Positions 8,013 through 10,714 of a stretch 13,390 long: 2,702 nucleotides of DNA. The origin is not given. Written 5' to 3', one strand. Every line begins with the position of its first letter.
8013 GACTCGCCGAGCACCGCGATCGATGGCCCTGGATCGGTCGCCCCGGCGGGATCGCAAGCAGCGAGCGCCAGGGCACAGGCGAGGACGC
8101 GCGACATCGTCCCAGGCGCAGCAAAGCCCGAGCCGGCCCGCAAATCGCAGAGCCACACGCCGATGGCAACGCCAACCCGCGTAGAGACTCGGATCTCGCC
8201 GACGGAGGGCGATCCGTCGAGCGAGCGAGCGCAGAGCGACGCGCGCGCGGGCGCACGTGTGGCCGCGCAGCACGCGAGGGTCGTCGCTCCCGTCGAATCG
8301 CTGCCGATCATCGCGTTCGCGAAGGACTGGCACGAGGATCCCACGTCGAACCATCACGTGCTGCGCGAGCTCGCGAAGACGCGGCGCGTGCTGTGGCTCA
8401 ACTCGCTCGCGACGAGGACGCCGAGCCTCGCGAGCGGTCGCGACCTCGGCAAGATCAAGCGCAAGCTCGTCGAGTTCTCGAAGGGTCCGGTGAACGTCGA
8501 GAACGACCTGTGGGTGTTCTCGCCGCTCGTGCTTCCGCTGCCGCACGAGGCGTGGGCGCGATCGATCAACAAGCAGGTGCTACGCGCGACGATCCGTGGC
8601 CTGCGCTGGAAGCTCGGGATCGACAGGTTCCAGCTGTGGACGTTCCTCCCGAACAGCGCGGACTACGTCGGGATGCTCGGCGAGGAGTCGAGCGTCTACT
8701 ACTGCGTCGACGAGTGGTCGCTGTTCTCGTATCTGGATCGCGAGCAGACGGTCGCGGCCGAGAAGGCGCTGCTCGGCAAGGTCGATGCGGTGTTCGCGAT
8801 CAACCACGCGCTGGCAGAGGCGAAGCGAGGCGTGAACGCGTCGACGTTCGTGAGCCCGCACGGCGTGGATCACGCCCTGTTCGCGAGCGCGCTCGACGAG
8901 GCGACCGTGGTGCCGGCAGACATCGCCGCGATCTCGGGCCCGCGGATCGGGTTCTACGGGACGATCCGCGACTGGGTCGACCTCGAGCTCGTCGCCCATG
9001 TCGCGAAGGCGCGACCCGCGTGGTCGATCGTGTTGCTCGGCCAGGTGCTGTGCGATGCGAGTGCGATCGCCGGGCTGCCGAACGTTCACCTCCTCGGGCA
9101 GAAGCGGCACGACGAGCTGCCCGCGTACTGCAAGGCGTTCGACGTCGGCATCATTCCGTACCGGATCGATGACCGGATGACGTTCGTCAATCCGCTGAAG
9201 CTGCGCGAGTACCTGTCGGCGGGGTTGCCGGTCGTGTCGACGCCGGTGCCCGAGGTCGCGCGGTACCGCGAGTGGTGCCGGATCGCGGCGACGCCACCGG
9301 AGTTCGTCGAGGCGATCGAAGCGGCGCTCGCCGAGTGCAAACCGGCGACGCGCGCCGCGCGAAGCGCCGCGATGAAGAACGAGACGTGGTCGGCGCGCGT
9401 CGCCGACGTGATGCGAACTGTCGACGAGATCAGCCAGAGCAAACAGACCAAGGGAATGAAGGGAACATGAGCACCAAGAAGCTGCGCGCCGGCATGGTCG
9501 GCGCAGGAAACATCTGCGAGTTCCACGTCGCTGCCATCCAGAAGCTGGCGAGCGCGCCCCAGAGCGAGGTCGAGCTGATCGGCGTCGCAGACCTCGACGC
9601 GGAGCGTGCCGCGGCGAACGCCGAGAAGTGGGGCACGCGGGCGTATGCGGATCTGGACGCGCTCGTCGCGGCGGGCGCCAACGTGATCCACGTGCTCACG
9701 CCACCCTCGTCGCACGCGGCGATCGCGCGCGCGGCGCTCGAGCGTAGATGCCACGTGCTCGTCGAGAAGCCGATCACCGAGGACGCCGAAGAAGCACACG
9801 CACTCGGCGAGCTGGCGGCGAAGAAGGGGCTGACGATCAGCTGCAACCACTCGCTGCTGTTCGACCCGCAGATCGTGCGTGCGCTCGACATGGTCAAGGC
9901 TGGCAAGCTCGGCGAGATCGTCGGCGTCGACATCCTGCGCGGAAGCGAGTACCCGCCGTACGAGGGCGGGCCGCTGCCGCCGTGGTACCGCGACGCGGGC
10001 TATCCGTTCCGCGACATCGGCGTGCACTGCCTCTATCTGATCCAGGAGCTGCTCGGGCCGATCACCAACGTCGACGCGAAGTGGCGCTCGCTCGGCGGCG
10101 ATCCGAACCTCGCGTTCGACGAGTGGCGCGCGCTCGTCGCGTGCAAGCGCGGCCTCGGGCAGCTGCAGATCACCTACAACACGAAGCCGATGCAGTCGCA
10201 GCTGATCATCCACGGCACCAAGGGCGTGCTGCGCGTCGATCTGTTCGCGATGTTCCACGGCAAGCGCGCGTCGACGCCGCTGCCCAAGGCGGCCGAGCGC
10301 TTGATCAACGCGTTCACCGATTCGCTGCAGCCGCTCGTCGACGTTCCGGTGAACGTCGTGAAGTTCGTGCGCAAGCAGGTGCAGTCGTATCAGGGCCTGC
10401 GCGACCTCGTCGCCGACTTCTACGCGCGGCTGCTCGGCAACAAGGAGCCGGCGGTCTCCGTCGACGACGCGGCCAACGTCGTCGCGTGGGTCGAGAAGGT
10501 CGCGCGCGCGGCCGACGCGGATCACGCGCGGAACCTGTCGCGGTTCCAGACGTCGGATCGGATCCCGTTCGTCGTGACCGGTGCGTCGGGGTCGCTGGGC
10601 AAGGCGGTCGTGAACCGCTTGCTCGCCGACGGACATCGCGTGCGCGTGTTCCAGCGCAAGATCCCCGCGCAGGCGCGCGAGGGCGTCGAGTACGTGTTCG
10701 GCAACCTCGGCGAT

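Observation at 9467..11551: Unusual fusion of a Gfo/Idh/MocA oxidoreductase with an extended-SDR epimerase/dehydratase in one 694-aa polypeptide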

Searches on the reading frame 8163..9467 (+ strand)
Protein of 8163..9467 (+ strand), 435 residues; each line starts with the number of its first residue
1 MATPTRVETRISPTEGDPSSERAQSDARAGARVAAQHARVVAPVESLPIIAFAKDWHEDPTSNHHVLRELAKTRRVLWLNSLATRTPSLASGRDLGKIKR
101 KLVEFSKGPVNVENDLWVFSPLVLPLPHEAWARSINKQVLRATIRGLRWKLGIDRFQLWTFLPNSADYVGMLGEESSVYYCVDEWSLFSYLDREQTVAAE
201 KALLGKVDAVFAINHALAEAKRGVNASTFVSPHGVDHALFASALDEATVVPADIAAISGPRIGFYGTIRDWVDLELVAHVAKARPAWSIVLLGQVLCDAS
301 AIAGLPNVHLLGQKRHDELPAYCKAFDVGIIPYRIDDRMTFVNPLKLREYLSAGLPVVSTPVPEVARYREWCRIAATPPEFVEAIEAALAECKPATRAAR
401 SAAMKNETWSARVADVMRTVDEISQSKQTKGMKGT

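Call 6: search_protein_families(library=pfam, proteins=[window:8163-9467:+], max_evalue=0.001)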
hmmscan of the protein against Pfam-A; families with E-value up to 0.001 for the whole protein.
window:8163-9467:+ (435 aa): 2 families
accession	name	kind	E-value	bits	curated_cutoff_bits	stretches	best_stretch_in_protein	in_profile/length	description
PF13692.12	Glyco_trans_1_4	-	2.7e-10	41.1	27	1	261-390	3-141/142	Glycosyl transferases group 1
PF00534.26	Glycos_transf_1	-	0.00035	20.6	26.4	1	272-367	28-129/172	Glycosyl transferases group 1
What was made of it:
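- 8163..9470 (+): Partner glycosyltransferase (GT-B fold, TuaH-like, 435 aa). Its stop overlaps the fusion's ATG, suggesting translational coupling. Glyco_trans_1_4 at 2.7e-10 (call 6).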

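Call 38: search_solved_structures(query=window:8163-9467:+, max_evalue=0.1)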
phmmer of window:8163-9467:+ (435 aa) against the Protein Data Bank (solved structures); distinct sequences matched with E-value up to 0.1: 0.

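Call 39: search_protein_families(library=ncbifam, proteins=[window:8163-9467:+], max_evalue=0.01)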
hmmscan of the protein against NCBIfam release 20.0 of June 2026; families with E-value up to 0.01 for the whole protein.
window:8163-9467:+ (435 aa): 3 families
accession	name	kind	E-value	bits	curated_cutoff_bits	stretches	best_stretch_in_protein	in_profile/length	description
NF047676.1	TeichurnBiosyTuaH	equivalog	3.6e-24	85.3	550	1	136-416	80-380/384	teichuronic acid biosynthesis protein TuaH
NF007640.0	PRK10307.1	subfamily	4e-08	32.6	276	1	195-418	160-395/411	WcaI family glycosyltransferase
TIGR04063.1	stp3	hypoth_equivalog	1.1e-05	24.5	442.05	1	196-390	147-351/397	TIGR04063 family PEP-CTERM/XrtA system glycosyltransferase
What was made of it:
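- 8163..9470 (+): TuaH 85 bits against a cutoff of 550 (call 39).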

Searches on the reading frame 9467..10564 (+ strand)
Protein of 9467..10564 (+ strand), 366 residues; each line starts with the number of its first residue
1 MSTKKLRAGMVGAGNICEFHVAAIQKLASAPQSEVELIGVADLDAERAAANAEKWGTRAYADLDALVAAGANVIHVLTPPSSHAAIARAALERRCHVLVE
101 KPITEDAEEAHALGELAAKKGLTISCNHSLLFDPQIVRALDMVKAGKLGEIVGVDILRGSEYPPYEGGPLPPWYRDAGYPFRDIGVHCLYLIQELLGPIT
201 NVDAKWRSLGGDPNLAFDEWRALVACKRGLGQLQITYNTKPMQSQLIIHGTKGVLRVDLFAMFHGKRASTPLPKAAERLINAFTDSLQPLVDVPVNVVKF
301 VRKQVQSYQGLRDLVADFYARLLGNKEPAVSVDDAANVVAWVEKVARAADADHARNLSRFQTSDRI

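Call 9: search_solved_structures(query=window:9467-10564:+, max_evalue=0.001, show_alignments=2)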
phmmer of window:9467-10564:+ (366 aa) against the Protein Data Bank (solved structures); distinct sequences matched with E-value up to 0.001: 73 (the best 60 are shown).
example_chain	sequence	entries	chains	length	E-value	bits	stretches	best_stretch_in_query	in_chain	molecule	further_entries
9m3d_B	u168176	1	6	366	1.2e-17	67.2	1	4-191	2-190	DgpA1 from W974-1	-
7bvj_A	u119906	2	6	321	1.2e-16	63.9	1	6-136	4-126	Oxidoreductase, NAD-binding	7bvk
3q2i_A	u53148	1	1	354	3.6e-16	62.3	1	3-262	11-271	dehydrogenase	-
3dty_A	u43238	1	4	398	2.8e-14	56.1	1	6-196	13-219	Oxidoreductase, Gfo/Idh/MocA family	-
7xr9_A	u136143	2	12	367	1.1e-13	54.2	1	4-191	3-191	DgpA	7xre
7d5m_A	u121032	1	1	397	2.2e-12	49.9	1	6-196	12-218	Oxidoreductase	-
7d5n_A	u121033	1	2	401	2.2e-12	49.9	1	6-196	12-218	Oxidoreductase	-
3f4l_A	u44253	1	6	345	2.3e-12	49.8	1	62-253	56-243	Putative oxidoreductase yhhX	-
5ya8_A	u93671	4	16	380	3e-12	49.5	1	4-206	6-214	Scyllo-inositol dehydrogenase with L-glucose dehydrogenase activity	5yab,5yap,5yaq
6ktj_A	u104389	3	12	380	3.4e-12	49.2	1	4-206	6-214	Scyllo-inositol dehydrogenase with L-glucose dehydrogenase activity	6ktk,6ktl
3q2k_A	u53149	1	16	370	2.2e-11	46.6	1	3-260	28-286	oxidoreductase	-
4hkt_A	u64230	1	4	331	2.6e-11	46.4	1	6-198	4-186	Inositol 2-dehydrogenase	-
4gqa_A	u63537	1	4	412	3.4e-11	46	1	4-205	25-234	NAD binding Oxidoreductase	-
3e18_A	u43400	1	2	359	3.8e-11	45.8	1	1-189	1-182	oxidoreductase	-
3rbv_A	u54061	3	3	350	6e-11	45.2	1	5-191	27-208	Sugar 3-ketoreductase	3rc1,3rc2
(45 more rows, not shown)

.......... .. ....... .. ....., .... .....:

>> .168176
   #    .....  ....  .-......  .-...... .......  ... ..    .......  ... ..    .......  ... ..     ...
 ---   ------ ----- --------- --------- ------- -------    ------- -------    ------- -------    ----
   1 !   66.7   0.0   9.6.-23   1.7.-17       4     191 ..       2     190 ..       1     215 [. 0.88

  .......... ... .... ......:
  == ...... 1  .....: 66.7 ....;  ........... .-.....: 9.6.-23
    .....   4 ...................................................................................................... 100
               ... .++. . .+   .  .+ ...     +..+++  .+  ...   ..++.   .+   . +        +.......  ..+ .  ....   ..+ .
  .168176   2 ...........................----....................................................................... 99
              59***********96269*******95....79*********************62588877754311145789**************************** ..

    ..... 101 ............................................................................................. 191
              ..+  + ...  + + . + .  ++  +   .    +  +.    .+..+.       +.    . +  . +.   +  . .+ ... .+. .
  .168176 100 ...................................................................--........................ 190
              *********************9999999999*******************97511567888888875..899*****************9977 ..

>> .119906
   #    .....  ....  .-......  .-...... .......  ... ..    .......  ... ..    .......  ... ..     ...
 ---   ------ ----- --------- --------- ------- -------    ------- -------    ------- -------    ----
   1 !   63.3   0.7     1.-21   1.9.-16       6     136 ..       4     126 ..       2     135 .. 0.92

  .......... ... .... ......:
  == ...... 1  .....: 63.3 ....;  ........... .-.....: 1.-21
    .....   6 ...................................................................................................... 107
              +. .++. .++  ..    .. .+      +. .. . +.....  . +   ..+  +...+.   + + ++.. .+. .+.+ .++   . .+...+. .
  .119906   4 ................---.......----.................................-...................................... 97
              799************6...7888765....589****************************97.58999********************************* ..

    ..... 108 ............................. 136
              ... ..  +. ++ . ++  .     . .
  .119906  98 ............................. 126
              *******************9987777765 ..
